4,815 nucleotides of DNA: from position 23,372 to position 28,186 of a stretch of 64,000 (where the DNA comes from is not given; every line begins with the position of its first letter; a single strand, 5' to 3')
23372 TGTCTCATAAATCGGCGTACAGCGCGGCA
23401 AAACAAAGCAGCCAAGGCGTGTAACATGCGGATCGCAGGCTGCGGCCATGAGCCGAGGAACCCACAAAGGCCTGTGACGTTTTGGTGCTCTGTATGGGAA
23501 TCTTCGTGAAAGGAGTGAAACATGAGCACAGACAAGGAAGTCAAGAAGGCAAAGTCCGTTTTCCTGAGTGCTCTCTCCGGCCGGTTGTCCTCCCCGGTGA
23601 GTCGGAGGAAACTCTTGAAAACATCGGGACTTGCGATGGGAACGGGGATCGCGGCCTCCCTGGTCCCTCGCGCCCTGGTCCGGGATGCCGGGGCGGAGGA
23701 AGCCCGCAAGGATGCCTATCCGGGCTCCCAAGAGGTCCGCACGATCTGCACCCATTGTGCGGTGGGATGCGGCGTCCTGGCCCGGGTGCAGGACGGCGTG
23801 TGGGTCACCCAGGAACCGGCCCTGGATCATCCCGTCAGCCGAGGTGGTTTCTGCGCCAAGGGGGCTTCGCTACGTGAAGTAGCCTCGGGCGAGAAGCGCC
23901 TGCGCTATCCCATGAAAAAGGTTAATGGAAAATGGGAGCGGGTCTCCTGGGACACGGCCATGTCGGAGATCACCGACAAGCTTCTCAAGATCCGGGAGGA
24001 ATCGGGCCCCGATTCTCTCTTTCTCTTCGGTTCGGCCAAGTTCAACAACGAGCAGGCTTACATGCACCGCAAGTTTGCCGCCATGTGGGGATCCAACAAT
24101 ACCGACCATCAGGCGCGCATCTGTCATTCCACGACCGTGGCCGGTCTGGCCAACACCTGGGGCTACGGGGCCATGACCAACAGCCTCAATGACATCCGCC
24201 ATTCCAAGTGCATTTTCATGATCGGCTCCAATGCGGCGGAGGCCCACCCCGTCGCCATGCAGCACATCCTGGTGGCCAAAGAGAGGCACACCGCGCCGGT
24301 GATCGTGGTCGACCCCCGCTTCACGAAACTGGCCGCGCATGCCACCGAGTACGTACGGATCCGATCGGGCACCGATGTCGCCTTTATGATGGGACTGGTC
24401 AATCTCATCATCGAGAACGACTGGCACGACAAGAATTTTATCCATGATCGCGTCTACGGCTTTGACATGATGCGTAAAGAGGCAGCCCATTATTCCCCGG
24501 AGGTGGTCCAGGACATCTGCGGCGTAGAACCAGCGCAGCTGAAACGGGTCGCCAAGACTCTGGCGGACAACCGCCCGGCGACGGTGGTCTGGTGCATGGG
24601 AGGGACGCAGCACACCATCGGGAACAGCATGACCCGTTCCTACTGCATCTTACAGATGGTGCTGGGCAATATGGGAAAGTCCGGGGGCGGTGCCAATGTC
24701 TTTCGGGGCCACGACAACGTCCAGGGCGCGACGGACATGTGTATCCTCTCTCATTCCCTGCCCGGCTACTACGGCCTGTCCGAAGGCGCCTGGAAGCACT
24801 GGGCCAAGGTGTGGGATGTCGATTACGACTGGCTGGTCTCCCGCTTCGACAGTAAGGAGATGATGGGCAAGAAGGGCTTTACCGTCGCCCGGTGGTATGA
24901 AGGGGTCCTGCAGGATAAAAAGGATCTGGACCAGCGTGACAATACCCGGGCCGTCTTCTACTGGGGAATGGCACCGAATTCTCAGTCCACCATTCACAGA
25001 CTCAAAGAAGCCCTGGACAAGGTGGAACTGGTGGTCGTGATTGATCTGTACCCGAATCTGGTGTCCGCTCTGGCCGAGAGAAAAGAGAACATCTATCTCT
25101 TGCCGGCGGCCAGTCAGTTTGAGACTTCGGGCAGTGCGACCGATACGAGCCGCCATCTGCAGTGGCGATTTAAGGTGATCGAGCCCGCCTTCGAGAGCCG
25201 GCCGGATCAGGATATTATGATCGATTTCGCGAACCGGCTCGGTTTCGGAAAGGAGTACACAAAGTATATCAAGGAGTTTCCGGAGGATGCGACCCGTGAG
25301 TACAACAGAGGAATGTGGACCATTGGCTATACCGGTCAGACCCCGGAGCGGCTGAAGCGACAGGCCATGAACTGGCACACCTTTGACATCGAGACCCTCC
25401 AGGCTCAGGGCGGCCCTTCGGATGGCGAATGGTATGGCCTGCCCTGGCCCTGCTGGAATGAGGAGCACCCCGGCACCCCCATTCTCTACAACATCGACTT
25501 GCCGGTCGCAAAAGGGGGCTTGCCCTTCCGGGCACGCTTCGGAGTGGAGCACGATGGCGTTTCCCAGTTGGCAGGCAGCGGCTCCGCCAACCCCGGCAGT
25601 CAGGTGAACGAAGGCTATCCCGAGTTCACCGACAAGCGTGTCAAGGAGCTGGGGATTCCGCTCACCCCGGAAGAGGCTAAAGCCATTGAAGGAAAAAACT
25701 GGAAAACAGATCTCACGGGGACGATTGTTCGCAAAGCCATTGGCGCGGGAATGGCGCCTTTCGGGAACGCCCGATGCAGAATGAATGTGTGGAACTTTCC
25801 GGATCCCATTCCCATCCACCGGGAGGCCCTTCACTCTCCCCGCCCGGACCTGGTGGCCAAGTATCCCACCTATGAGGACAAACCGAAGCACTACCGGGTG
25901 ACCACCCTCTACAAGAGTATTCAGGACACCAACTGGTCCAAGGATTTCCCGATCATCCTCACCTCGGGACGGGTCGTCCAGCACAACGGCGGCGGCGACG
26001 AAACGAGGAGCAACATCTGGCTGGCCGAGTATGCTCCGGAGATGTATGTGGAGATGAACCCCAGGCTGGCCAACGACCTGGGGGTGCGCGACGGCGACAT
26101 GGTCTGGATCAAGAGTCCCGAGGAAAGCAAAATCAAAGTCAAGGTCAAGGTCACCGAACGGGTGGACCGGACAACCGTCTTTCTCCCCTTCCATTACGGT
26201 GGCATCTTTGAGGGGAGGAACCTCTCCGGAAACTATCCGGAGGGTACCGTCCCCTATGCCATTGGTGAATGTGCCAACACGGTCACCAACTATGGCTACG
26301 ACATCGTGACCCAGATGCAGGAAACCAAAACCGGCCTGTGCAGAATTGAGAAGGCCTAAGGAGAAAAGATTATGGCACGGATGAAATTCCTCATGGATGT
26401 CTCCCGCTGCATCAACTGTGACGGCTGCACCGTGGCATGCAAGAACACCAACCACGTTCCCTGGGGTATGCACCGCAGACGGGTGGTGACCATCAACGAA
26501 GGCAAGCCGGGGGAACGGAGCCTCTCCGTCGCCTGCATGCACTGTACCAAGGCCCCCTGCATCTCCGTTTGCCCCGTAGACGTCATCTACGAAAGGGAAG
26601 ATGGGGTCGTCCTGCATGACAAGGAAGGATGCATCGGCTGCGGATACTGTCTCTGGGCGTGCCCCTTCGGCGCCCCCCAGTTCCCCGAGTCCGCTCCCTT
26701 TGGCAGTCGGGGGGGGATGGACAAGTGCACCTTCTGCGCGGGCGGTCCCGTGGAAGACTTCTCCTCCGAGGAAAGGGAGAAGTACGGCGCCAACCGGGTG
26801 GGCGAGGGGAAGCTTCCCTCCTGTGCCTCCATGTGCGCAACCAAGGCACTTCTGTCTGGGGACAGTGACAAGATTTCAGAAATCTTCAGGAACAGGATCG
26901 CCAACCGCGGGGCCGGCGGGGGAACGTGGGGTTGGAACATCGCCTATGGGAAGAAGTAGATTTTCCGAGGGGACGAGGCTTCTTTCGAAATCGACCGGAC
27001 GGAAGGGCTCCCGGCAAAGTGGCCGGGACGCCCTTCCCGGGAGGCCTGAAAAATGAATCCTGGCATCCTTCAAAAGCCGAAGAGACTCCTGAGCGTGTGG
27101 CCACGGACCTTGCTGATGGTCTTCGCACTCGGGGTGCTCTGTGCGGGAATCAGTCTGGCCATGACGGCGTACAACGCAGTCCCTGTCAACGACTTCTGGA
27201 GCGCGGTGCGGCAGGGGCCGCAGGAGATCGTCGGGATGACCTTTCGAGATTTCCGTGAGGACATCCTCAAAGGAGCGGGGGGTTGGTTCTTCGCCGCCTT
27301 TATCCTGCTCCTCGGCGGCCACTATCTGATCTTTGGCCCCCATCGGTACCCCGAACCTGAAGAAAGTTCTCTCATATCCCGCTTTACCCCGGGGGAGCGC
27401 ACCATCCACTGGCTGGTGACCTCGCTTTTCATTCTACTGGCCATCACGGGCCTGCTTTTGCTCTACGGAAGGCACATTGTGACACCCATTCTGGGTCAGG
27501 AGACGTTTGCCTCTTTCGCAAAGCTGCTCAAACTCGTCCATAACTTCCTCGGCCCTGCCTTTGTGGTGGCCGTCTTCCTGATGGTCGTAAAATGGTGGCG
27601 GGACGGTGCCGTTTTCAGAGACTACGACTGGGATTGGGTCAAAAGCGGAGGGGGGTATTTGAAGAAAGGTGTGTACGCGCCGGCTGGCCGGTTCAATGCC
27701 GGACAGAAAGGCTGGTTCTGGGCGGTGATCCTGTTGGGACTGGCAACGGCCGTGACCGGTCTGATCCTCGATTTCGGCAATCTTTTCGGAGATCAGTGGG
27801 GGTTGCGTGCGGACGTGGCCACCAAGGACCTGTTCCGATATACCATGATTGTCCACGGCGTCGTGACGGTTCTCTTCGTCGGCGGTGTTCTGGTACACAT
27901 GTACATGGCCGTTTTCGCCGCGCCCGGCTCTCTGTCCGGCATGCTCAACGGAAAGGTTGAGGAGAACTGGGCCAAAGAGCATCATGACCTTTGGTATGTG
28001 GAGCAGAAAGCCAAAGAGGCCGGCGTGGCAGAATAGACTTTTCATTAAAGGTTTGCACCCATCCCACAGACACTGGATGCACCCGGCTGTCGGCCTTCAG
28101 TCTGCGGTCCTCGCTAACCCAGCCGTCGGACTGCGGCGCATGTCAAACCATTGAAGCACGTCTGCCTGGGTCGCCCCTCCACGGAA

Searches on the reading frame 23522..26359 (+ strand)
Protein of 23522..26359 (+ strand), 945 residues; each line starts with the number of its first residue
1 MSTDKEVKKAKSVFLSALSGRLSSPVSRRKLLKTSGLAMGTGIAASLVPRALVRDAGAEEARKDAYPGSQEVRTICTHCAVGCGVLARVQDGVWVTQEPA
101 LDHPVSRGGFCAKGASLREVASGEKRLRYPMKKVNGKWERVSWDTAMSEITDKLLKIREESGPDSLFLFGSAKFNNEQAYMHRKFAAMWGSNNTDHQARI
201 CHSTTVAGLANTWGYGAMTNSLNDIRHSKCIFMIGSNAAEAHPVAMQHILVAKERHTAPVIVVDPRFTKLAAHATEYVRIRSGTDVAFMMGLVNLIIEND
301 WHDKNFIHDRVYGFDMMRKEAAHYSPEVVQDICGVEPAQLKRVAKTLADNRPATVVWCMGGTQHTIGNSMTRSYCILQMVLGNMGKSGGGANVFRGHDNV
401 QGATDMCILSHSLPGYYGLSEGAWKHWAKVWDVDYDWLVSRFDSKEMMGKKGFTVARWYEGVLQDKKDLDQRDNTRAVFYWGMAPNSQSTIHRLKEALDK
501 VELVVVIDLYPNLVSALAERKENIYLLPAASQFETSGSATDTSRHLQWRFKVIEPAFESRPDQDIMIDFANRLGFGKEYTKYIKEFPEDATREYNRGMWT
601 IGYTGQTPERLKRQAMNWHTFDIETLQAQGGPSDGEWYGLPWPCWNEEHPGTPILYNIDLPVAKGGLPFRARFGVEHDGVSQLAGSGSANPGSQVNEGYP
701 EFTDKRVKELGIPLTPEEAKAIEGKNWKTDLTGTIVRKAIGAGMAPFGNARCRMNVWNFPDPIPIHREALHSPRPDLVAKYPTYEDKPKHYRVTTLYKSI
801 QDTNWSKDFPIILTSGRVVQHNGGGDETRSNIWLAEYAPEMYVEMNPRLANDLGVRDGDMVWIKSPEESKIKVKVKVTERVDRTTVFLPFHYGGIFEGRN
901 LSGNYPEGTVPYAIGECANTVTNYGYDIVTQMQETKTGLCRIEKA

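Call 33: search_protein_families(library=pfam, proteins=[window:23522-26359:+])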
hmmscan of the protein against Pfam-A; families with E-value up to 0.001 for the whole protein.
window:23522-26359:+ (945 aa): 3 families
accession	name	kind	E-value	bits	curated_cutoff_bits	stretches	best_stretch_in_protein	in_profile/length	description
PF00384.28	Molybdopterin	-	2.9e-52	178.3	24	1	126-571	1-352/353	Molybdopterin oxidoreductase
PF01568.27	Molydop_binding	-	3.2e-21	75.9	26.8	1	812-937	2-108/110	Molydopterin dinucleotide binding domain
PF04879.21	Molybdop_Fe4S4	-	4.5e-14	52.6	22.7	1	70-120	2-52/55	Molybdopterin oxidoreductase Fe4S4 domain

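Call 74: search_protein_families(library=ncbifam, proteins=[window:23522-26359:+], max_evalue=0.00001)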
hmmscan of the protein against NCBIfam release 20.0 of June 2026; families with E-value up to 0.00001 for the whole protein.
window:23522-26359:+ (945 aa): 26 families (the best 25 are shown)
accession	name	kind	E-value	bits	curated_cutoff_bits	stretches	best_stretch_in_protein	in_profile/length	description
TIGR01591.1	Fdh-alpha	equivalog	2.4e-145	485.3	666.25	2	74-583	1-490/672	formate dehydrogenase subunit alpha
TIGR01553.1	formate-DH-alph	equivalog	4.3e-109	365.7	814.2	4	26-308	2-301/1009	formate dehydrogenase-N subunit alpha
NF041513.1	formate_DH_Act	exception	3e-103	346.5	1400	3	69-307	40-291/1067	formate dehydrogenase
NF047855.1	AssmNtatRedNasC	equivalog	2.6e-95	320.2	1100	2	69-620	18-551/708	assimilatory nitrate reductase catalytic subunit NasC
NF012032.0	PRK15488.1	equivalog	2.2e-68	231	694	1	26-580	3-534/759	thiosulfate reductase PhsA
TIGR01701.1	Fdhalpha-like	subfamily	1.7e-60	205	582.15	1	125-543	98-518/744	FdhF/YdeP family oxidoreductase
TIGR02166.1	dmsA_ynfE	subfamily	7.4e-57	193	777.7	1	26-399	1-406/794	DMSO/selenate family reductase complex A subunit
TIGR01706.1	NAPA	equivalog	3.1e-54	184.6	930.55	3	26-311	2-291/830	periplasmic nitrate reductase subunit alpha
NF010055.0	PRK13532.1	equivalog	6.3e-54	183.5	904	3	26-311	3-291/830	nitrate reductase catalytic subunit NapA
TIGR03479.1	DMSO_red_II_alp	subfamily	4.8e-51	173.8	984.75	2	73-309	60-305/913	molybdopterin-dependent oxidoreductase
NF041323.1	Nitr_red_NasA_Halo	equivalog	1.4e-50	172.5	1000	1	78-573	2-470/673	assimilatory nitrate reductase NasA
NF041783.2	mnquin_red_QrcB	equivalog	2.4e-37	128.5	440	1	69-406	50-381/695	menaquinone reductase molybdopterin-binding-like subunit QrcB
NF011566.1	PRK14990.1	exception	1e-34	119.7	1600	1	22-395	10-422/814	dimethylsulfoxide reductase subunit A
NF041885.1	selenate_YnfE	exception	3.2e-34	117.9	1675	1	26-391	3-405/805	selenate/tellurate reductase subunit YnfE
TIGR00509.1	bisC_fam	subfamily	1.9e-32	112.4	1017.55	1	134-581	67-518/772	molybdopterin guanine dinucleotide-containing S/N-oxide reductase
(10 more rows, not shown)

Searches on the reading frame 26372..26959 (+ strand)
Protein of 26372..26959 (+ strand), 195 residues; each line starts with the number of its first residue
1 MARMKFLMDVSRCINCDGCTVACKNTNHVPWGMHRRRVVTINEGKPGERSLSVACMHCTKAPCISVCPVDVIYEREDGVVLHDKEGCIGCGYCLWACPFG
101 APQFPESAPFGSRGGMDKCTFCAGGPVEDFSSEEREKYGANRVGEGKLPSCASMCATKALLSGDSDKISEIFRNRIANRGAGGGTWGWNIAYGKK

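Call 74: search_protein_families(library=ncbifam, proteins=[window:26372-26959:+], max_evalue=0.00001)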
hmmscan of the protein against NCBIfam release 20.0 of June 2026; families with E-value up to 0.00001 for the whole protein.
window:26372-26959:+ (195 aa): 26 families (the best 25 are shown)
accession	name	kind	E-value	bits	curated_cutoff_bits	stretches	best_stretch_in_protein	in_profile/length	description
NF038355.1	FDH3_beta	equivalog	1.3e-94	315.3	240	1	2-180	1-179/180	formate dehydrogenase FDH3 subunit beta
TIGR02951.1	DMSO_dmsB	equivalog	5.9e-30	104.4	214.1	1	5-123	3-128/161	DMSO/selenate family reductase complex B subunit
NF011569.0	PRK14993.1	equivalog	4.2e-28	98.4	416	1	3-123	43-163/244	tetrathionate reductase subunit TtrB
NF045797.1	DsrO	equivalog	4.7e-27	94.9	200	1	3-171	43-209/235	sulfate reduction electron transfer complex DsrMKJOP subunit DsrO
TIGR03149.1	cyt_nit_nrfC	equivalog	2.5e-24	85.9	377.6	1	3-173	38-193/225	cytochrome c nitrite reductase Fe-S protein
NF008134.0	PRK10882.1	equivalog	6.7e-24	84.5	263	1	54-178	112-221/329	hydrogenase 2 operon protein HybA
NF041715.1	arsenate_red_ArrB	equivalog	4.5e-23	82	450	1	4-110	3-112/233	arsenate respiratory reductase iron-sulfur subunit ArrB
NF045715.1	sulf_resp_HmcB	equivalog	1.4e-20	73.7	420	1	6-178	39-211/307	sulfate respiration complex iron-sulfur protein HmcB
TIGR01582.1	FDH-beta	equivalog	5.2e-18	65.2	334.7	1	54-178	92-195/283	formate dehydrogenase subunit beta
NF009408.0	PRK12769.1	equivalog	1.4e-16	59.8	1003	1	7-124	5-126/659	formate-dependent uric acid utilization protein AegA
TIGR03478.1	DMSO_red_II_bet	subfamily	1.9e-15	56.7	480.7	1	53-167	129-223/321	DMSO reductase family type II enzyme, iron-sulfur subunit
NF041782.1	mnquin_red_QrcC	equivalog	2.3e-15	56.9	400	1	7-170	4-202/239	menaquinone reductase iron-sulfur cluster-binding subunit QrcC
NF009451.0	PRK12809.1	equivalog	2.3e-14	52.6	1154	1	8-103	7-103/639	formate-dependent uric acid utilization protein YgfT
NF007658.0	PRK10330.1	equivalog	5e-13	48.9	260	1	6-172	5-164/181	electron transport protein HydN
NF042979.1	EthbenzDh_ebdB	equivalog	1.6e-12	47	740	1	52-105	150-204/354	ethylbenzene dehydrogenase subunit beta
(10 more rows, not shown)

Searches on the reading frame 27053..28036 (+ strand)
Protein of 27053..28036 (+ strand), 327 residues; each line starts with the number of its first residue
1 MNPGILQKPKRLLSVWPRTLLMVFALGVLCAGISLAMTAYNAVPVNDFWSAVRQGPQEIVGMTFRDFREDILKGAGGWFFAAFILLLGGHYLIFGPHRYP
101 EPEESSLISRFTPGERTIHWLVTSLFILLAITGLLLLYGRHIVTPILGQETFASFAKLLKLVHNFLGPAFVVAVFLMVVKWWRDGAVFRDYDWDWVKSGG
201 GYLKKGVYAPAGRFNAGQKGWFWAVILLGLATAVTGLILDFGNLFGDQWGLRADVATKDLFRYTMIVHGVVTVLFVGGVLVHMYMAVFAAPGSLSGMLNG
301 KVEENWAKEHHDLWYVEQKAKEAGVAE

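Call 33: search_protein_families(library=pfam, proteins=[window:27053-28036:+])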
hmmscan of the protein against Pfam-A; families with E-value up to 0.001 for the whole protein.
window:27053-28036:+ (327 aa): 1 family
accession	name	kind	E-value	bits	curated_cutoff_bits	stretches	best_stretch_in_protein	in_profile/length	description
PF01292.26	Ni_hydr_CYTB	-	7.9e-24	84.8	30.1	1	110-300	1-179/179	Prokaryotic cytochrome b561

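Call 74: search_protein_families(library=ncbifam, proteins=[window:27053-28036:+], max_evalue=0.00001)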
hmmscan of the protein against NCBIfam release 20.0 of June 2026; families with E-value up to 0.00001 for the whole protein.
window:27053-28036:+ (327 aa): 3 families
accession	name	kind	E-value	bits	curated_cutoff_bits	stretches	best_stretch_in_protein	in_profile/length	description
TIGR01583.1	formate-DH-gamm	equivalog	5.7e-48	163.6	115.85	1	108-320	2-203/204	formate dehydrogenase subunit gamma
NF007558.0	PRK10179.1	equivalog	2.7e-29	102.4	339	1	105-323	4-209/217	formate dehydrogenase-N subunit gamma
NF007924.0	PRK10639.1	equivalog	2.9e-28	99.1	341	1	106-322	5-206/211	formate dehydrogenase cytochrome b556 subunit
